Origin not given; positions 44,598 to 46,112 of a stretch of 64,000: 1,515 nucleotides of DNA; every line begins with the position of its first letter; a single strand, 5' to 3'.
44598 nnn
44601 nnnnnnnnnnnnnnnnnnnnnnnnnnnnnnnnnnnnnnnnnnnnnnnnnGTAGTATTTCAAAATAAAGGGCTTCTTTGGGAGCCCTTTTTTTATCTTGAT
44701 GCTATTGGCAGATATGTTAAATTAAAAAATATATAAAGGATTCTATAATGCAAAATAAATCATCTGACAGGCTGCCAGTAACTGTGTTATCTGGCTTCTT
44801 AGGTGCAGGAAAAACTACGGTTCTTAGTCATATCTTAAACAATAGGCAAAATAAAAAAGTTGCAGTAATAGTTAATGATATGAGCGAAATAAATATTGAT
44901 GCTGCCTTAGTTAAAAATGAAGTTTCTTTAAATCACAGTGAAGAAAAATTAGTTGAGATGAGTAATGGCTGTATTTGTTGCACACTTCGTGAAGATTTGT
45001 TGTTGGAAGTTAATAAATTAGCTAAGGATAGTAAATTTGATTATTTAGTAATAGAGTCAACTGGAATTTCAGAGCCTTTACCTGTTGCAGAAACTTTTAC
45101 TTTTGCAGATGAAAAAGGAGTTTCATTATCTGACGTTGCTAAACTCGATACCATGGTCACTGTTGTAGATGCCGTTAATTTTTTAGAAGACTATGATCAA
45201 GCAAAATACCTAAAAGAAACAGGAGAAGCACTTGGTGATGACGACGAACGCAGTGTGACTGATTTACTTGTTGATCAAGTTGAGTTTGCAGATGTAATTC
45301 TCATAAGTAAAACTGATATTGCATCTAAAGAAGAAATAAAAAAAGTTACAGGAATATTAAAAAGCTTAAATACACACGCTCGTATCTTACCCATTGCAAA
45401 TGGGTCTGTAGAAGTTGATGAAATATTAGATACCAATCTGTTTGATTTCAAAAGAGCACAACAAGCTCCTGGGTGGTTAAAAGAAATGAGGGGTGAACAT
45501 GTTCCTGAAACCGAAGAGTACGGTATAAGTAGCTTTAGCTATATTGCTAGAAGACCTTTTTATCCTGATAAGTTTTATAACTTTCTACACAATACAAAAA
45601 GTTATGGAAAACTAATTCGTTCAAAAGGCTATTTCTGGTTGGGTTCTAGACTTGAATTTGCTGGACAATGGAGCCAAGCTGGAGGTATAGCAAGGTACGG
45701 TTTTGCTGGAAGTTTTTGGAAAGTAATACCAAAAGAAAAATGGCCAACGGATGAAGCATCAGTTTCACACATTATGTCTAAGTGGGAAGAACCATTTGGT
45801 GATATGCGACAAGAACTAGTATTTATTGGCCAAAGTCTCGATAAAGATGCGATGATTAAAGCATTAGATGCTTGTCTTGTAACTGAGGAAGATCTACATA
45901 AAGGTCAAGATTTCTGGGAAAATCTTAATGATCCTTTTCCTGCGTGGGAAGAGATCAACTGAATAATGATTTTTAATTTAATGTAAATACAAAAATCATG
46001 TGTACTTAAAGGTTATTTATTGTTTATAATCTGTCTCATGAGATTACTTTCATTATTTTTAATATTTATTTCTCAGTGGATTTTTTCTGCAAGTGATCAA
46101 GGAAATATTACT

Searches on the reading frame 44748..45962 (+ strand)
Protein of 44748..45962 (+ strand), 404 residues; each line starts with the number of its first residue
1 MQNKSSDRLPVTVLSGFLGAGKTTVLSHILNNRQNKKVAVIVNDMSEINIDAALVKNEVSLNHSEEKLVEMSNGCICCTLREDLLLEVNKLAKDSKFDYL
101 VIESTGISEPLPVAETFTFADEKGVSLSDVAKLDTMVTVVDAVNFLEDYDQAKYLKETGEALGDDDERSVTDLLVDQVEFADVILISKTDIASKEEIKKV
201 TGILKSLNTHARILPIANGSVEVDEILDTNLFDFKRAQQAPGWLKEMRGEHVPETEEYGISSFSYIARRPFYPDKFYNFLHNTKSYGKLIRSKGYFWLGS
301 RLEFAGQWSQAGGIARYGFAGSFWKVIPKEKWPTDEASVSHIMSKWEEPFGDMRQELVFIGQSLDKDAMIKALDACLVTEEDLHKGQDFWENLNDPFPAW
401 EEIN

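Call 21: search_protein_families(library=pfam, proteins=[window:44748-45962:+], max_evalue=0.0001)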
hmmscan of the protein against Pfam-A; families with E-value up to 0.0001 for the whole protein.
window:44748-45962:+ (404 aa): 2 families
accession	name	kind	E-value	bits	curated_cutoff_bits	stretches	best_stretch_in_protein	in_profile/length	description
PF02492.25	cobW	-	5.2e-55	186.2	20.7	1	10-214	1-179/180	CobW/HypB/UreG, nucleotide-binding domain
PF07683.19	CobW_C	-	9.3e-21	73.9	22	1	260-377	1-94/94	Cobalamin synthesis protein cobW C-terminal domain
